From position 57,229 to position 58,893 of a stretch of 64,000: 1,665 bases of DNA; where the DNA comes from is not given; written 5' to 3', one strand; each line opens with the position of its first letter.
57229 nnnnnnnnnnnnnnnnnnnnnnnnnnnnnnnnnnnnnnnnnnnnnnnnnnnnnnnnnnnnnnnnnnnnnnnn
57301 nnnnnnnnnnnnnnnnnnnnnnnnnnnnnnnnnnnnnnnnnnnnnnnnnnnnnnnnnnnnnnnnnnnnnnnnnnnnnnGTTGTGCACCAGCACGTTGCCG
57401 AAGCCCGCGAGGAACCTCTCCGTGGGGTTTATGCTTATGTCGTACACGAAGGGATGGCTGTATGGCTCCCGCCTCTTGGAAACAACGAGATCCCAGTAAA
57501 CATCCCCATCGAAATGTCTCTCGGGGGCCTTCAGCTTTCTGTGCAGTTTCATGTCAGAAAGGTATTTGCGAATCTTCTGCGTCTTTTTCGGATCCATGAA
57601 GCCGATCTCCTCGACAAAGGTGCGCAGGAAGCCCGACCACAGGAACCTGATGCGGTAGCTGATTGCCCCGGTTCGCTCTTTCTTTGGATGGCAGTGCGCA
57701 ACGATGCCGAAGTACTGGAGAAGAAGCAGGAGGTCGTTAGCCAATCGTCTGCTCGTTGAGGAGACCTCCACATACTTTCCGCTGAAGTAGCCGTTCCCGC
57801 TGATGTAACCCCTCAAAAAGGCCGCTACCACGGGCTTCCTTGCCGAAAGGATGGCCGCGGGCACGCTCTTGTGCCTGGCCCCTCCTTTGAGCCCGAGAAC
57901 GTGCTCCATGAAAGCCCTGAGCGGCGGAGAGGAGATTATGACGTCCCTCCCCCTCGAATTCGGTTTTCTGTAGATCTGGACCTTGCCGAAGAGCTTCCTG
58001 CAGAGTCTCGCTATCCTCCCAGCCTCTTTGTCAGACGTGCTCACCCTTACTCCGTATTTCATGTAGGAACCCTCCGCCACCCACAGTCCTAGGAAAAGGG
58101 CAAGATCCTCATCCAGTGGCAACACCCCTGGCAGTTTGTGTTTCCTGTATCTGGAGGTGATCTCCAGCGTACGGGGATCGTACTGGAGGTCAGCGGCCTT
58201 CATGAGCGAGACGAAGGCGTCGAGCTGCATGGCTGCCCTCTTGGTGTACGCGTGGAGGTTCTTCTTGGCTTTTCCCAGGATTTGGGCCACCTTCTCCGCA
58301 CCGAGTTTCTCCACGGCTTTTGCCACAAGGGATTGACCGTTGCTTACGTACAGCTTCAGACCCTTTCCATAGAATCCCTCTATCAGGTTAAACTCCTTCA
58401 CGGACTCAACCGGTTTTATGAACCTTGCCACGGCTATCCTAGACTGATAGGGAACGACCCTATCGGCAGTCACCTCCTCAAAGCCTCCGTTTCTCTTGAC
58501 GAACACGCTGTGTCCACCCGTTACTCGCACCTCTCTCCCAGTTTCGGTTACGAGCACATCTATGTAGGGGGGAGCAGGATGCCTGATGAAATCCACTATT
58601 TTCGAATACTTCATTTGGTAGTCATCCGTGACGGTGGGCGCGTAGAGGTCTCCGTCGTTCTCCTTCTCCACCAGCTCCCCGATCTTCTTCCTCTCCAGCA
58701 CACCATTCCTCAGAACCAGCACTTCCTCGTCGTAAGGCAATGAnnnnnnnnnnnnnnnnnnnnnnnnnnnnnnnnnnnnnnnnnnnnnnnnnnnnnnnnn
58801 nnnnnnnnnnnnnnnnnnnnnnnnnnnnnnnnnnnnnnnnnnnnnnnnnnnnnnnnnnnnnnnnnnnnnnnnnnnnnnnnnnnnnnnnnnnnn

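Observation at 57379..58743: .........-type intein in the D2 AAA domain of CDC48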

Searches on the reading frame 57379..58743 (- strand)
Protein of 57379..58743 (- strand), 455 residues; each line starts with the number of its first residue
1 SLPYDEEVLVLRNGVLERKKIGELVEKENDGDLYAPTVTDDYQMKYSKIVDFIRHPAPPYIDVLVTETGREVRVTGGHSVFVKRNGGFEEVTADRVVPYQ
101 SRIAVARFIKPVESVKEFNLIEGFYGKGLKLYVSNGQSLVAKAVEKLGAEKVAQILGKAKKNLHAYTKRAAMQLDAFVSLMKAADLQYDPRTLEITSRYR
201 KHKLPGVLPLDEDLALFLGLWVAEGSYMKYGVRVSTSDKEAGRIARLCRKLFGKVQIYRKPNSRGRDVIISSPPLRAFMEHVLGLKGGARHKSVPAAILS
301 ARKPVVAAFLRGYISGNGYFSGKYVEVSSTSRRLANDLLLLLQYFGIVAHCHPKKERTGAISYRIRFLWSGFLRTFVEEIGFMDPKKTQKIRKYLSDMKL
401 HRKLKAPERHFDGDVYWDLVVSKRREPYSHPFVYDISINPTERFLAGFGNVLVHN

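Call 6: search_protein_families(library=pfam, proteins=[window:57379-58743:-], max_evalue=0.1)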
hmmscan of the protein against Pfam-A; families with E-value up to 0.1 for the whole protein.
window:57379-58743:- (455 aa): 3 families
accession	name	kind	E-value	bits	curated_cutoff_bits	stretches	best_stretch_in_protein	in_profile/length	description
PF14528.11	LAGLIDADG_3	-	3.5e-22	78.9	22.5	2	305-381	2-82/82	LAGLIDADG-like domain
PF14890.11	Intein_splicing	-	3.3e-15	56.7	35.8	1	10-455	2-155/155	Intein splicing domain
PF05204.19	Hom_end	-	0.013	16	21.1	0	294-360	2-71/110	Homing endonuclease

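Call 7: search_protein_families(library=ncbifam, proteins=[window:57379-58743:-], max_evalue=0.1)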
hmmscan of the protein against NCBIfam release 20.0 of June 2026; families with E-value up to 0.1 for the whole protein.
window:57379-58743:- (455 aa): 14 families
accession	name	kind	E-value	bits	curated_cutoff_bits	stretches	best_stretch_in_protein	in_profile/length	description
NF011491.0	PRK14898.1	equivalog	2.4e-31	108.6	783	2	1-399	76-426/860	DNA-directed RNA polymerase subunit A''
NF045703.1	rSAM_Tes_intein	exception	1.7e-24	85.7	1700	1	40-453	210-608/1040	tetraether lipid synthase Tes, intein-containing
NF011303.0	PRK14715.1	equivalog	1.5e-15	55.5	1585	1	41-352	951-1263/1627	DNA-directed DNA polymerase II large subunit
NF003157.0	PRK04132.1-2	equivalog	2.5e-14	52.2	1103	1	211-397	169-358/864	replication factor C small subunit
NF011287.0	PRK14698.1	equivalog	3.6e-11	41.8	1238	1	196-365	377-546/1017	V-type ATP synthase subunit A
NF005852.0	PRK07773.1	equivalog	7.2e-10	37.8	780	1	289-397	595-714/886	replicative DNA helicase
NF003159.0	PRK04132.1-4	equivalog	2.8e-09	35.6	999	1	211-396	177-346/852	replication factor C small subunit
TIGR01445.1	intein_Nterm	domain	1.8e-08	35.2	24.5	1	2-82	2-83/83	intein N-terminal splicing region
NF011418.0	PRK14845.1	equivalog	8.6e-07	27.1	756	1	227-398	157-315/1049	translation initiation factor IF-2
NF006207.0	PRK08332.1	equivalog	1.5e-06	25.7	2400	1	140-353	936-1145/1684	vitamin B12-dependent ribonucleotide reductase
NF011302.0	PRK14714.1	equivalog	3.3e-05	21.6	1791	1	24-98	972-1046/1350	DNA-directed DNA polymerase II large subunit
NF038098.1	GyrA_w_intein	exception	0.00033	18.7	1850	1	289-400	319-430/1232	intein-containing DNA gyrase subunit A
NF003158.0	PRK04132.1-3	equivalog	0.00034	17.8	1750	0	19-112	76-176/1437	replication factor C small subunit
NF038156.1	lant_syn_V_LxmK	equivalog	0.083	11.9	315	0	73-175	34-135/347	class V lanthionine synthetase subunit LxmK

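Call 8: search_solved_structures(query=window:57379-58743:-, max_evalue=1, show_alignments=3)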
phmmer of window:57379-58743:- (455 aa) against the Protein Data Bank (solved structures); distinct sequences matched with E-value up to 1: 8.
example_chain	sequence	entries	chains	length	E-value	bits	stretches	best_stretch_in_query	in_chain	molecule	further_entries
2cw7_A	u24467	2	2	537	4.4e-21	78.8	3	205-349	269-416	Endonuclease PI-PkoII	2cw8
7qsu_A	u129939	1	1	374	2.7e-13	53.1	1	198-367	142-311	V-ATPase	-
7qss_A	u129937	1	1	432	9.3e-13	51.4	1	198-367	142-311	V-type ATP synthase alpha chain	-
5o9j_A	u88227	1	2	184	2.1e-07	33.7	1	3-95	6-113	Transcription initiation factor IIB,Transcription initiation factor IIB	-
5o9i_A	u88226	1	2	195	2.4e-07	33.5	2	32-93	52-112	Transcription initiation factor IIB,Transcription initiation factor IIB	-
1dq3_A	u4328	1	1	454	5.3e-05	25.8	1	266-399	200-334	ENDONUCLEASE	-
6rpq_A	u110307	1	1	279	0.093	15.1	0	395-455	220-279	Ubiquitin-like protein SMT3,1108aa long hypothetical cell division control protein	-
4o1r_A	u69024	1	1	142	0.15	14.4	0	404-455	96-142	Replicative DNA helicase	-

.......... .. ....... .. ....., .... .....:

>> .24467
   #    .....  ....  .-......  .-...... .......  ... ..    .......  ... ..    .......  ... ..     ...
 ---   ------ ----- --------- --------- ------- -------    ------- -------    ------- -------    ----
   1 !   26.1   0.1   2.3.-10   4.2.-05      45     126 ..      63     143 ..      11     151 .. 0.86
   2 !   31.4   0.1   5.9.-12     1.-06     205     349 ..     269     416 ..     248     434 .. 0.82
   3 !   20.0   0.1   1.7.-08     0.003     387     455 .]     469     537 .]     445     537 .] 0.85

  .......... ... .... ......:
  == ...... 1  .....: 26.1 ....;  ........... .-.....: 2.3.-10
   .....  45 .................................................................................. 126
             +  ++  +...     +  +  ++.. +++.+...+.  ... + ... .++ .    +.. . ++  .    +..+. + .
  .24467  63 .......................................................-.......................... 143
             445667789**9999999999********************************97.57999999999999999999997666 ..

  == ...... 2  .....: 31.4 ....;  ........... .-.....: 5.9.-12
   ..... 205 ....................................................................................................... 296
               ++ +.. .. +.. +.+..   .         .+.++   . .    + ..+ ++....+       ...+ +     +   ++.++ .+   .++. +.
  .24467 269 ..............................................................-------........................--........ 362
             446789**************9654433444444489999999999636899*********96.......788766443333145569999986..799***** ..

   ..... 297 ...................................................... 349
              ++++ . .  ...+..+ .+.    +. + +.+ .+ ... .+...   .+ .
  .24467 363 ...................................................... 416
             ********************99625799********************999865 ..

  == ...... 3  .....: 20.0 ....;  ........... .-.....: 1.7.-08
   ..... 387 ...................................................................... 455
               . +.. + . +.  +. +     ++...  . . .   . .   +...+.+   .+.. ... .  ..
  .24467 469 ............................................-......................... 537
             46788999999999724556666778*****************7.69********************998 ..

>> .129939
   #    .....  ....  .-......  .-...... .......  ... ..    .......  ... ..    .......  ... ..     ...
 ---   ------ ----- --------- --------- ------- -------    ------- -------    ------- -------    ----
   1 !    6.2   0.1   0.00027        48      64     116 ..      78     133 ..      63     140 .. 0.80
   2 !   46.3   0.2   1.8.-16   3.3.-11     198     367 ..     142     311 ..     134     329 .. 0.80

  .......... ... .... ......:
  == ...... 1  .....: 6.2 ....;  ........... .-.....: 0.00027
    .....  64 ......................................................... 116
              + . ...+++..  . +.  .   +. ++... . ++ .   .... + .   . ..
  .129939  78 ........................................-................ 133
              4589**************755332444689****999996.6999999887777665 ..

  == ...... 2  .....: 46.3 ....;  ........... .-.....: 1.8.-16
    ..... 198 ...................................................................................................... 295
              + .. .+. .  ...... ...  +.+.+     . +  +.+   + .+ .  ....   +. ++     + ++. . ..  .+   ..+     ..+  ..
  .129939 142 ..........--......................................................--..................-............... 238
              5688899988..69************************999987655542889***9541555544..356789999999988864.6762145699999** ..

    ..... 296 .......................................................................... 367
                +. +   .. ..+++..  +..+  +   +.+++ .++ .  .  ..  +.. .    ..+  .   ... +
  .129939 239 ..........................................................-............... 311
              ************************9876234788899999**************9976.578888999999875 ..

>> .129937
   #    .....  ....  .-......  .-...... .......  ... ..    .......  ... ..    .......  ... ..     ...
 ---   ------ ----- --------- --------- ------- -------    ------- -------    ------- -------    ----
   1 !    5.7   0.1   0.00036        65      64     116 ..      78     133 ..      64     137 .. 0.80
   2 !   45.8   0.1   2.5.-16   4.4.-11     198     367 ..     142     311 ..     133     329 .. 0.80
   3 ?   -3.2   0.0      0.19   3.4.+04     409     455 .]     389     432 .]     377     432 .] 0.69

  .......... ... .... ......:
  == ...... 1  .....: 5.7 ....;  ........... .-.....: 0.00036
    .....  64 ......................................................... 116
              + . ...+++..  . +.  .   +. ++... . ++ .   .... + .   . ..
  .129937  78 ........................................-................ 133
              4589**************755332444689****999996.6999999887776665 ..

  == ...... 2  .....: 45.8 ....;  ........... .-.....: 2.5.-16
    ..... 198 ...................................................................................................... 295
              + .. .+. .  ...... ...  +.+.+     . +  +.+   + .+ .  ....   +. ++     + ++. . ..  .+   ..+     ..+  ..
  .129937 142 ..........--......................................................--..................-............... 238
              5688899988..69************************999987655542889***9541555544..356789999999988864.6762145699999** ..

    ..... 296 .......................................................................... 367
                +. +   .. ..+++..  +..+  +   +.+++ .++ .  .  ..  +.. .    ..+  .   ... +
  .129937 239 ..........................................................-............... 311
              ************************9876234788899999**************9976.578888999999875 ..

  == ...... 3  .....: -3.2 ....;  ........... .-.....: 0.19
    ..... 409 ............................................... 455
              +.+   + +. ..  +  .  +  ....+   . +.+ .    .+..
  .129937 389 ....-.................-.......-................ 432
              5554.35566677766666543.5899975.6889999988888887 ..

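Call 10: find_homologous_proteins(query=window:57379-58743:-)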
Query window:57379-58743:- (455 aa): 13 proteins with E <= 0.001 among 8000 candidates.
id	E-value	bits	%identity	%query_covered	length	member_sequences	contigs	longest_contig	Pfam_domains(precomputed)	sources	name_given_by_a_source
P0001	5.1e-203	693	65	100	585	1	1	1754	PF14528.12,PF00004.36,PF14890.12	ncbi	ncbi:MAG: AAA family ATPase, partial [Candidatus Hadarchaeales archaeon]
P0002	2.9e-102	361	45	89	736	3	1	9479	PF14528.12,PF00004.36,PF14890.12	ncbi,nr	ncbi:MAG: AAA family ATPase, partial [Planctomycetia bacterium]|nr:AAA family ATPase [Planctomycetia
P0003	3.6e-89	318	47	80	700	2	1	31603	PF14528.12,PF00004.36,PF14890.12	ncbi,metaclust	ncbi:unnamed protein product, partial [uncultured bacterium]|metaclust:status=active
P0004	1.3e-63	234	60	42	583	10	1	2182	PF14528.12,PF00004.36,PF01434.25,PF14890.12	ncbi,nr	ncbi:MAG TPA: AAA family ATPase, partial [Gemmataceae bacterium]|nr:AAA family ATPase [Gemmataceae b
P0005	1.6e-55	207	32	100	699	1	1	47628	PF23902.1,PF14528.12,PF00004.36,PF17862.8,PF14890.12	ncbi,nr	ncbi:AAA family ATPase [Candidatus Woesearchaeota archaeon]|nr:AAA family ATPase [Candidatus Woesear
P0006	1.2e-43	168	37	59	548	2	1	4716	PF02933.24,PF02359.25,PF00004.36,PF14890.12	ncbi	ncbi:MAG: AAA family ATPase, partial [Candidatus Aminicenantia bacterium]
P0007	5.2e-22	97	27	98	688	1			PF13476.13,PF14528.12,PF02463.26,PF14890.12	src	-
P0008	6.0e-20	90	28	74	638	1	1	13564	PF13476.13,PF14528.12,PF02463.26,PF14890.12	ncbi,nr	ncbi:MAG: hypothetical protein HYU41_06090, partial [Candidatus Rokubacteria bacterium]|nr:hypotheti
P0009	4.1e-16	77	57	18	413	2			PF00004.36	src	-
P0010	6.0e-10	57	34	38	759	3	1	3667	PF13604.13,PF14528.12,PF02562.23,PF14890.12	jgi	-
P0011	6.6e-9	54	24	100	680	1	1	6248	PF12844.14,PF06559.17,PF00692.25,PF22769.2,PF01381.29,PF14528.12,PF13560.13,PF14890.12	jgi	jgi:dCTP deaminase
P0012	1.6e-5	42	28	54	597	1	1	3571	PF22769.2,PF14528.12,PF14890.12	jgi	jgi:deoxycytidine triphosphate deaminase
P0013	4.2e-5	41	25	79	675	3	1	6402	PF06559.17,PF22769.2,PF14528.12,PF13560.13,PF14890.12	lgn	-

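Call 49: search_protein_representatives(protein=window:57379-58743:-)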
Query: 455 residues. Proteins with E-value up to 0.001 (for the whole library): 3649; up to 1e-10: 761; up to 1e-30: 57. The best 150 are listed.
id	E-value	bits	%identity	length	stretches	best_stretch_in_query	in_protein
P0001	1.6e-203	693.3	65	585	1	1-455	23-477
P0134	3.0e-161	554.0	55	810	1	1-455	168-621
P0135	9.6e-107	374.3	44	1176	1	1-455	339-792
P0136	2.0e-104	366.7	42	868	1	1-455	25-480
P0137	5.8e-75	269.6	40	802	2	1-407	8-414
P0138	1.3e-72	261.8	37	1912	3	1-407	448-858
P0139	5.3e-72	259.8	32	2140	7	1-387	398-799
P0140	1.4e-66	241.9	35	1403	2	1-407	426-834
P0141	3.4e-65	237.4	37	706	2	2-397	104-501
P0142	2.9e-64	234.3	30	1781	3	4-394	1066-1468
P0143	5.0e-64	233.5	38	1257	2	1-411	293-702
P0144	1.5e-62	228.7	36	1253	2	1-403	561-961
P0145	4.8e-60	220.4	30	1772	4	5-411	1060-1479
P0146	5.8e-59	216.9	36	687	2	1-404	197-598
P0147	8.6e-59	216.3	28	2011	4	2-455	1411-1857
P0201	1.1e-27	113.8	32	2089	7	291-393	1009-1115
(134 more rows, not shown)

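Call 66: find_related_loci(query=A2, collection=genome_contigs, flank=3000)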
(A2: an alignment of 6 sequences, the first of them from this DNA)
Query A2 (455 aa) in genome_contigs; peptide patterns used: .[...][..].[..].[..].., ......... (x = any residue, [..] = any of these).
48 stretches matched a pattern; 22 encode a relative of the query (tblastn E <= 1e-3); 22 distinct loci.
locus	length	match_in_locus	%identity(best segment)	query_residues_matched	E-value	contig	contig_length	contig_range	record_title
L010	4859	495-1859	66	1-455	0e+0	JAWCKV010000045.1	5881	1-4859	MAG: Candidatus Hadarchaeales archaeon isolate JZ-2_201705_bins_153 JZ-2_201705_bins_153_scaffold_45, whole genome shotg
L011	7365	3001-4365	62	1-455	0e+0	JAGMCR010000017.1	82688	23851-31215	MAG: Candidatus Iainarchaeum archaeon isolate RS_17_2 ZL495.bin.2.fa_17, whole genome shotgun sequence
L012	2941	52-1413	54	1-455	6e-166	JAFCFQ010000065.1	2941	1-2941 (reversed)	MAG: Candidatus Aenigmatarchaeota archaeon isolate Meg22_1618_Bin_66 Meg22_1618_Bin_66_scaffold_59457, whole genome shot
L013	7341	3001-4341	50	1-455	3e-146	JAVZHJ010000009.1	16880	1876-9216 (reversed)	MAG: Candidatus Aenigmatarchaeota archaeon isolate DRTY-6_201808_bins_83 DRTY-6_201808_bins_83_scaffold_9, whole genome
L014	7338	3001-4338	49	1-455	9e-141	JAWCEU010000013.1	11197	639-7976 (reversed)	MAG: Candidatus Aenigmatarchaeota archaeon isolate JZ-1_202007_bins_103 JZ-1_202007_bins_103_scaffold_13, whole genome s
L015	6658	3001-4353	47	1-455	2e-137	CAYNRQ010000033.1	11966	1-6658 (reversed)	MAG TPA_asm: uncultured archaeon isolate binchicken_co19_608 genome assembly, contig: NODE_9053_length_11966_cov_11.2130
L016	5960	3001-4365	47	1-455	3e-133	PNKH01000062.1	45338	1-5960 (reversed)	MAG: Isosphaera sp. isolate PR.3.33 PR_1000269_45338, whole genome shotgun sequence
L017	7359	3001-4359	49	1-455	5e-133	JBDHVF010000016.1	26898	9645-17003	MAG: Polyangiales bacterium isolate AS-MESO-3CA.253 NODE_7525_length_26898_cov_4.800343, whole genome shotgun sequence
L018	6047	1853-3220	47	1-455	4e-128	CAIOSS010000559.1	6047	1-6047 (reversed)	MAG: uncultured delta proteobacterium isolate Loclat_bin-08890 genome assembly, contig: bin-08890:0559/1467, whole genom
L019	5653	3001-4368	46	1-455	2e-127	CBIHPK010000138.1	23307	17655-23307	MAG TPA_asm: uncultured Myxococcaceae bacterium isolate SRR18156209_binner13_Refined_17 genome assembly, contig: ERZ2733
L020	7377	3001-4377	46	1-455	5e-127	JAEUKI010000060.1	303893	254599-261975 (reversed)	MAG: Myxococcales bacterium isolate new MAG-91 k141_1165235, whole genome shotgun sequence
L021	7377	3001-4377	45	1-455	1e-126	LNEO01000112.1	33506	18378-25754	MAG: Deltaproteobacteria bacterium Ga0077539 Ga0077539_1095.1, whole genome shotgun sequence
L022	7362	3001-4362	48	1-455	7e-126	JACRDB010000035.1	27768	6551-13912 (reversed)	MAG: Deltaproteobacteria bacterium isolate NC_groundwater_1661_Pr3_B-0.1um_73_23 SR-2_scaffold_141_678111, whole genome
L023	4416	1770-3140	46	1-455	3e-127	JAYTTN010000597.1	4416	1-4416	MAG: Fimbriiglobus sp. isolate GFS_5396 GFS_5396_596, whole genome shotgun sequence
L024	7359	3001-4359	45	1-455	4e-125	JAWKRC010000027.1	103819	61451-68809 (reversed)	MAG: Polyangiales bacterium isolate ABC2.122 ABC2.122.fa-27, whole genome shotgun sequence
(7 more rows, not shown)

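Call 68: predict_structure(alignment_id=A1)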
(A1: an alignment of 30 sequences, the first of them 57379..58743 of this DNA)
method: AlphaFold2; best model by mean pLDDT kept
length: 455 residues; sequences in the alignment: 30
mean_pLDDT: 93.4   pTM: 0.93
mean pLDDT of the five models: 93.4, 93.3, 93.2, 93.0, 92.7
residues with pLDDT >= 90: 397; 70-90: 45; 50-70: 9; < 50: 4
segments of 3 or more residues with pLDDT < 50: 400-403
pLDDT, mean of each block of 10 residues (from residue 1): 94 94 84 92 94 93 96 87 84 92 95 96 96 96 96 92 89 96 97 93 95 98 96 96 97 95 96 97 95 97 98 97 96 98 97 94 95 96 97 84 61 94 95 93 94 86
secondary structure, 60 per line:
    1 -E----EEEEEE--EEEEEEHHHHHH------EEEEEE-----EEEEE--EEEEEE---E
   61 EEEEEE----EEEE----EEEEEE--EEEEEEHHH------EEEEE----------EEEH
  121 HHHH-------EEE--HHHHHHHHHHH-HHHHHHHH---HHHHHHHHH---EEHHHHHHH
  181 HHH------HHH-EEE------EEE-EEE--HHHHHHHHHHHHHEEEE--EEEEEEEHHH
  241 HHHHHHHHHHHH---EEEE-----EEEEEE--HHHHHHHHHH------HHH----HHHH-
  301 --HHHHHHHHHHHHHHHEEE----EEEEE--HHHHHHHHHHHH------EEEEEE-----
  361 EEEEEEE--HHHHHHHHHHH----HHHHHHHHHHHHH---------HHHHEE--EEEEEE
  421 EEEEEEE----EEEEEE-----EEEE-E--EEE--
elements in order: E7-12 E15-20 H21-26 E33-38 E44-48 E51-56 E60-66 E71-74 E79-84 E87-92 E102-106 E117-119 H120-124 E132-134 H137-147 H149-156 H160-168 H174-183 E194-196 E203-205 E207-209 H212-224 E225-228 E231-237 H238-252 E256-259 E265-270 H273-282 H296-299 H303-317 E318-320 E325-329 H332-343 E350-355 E361-367 H370-380 H385-397 H407-410 E415-427 E432-437 E443-446 E451-453
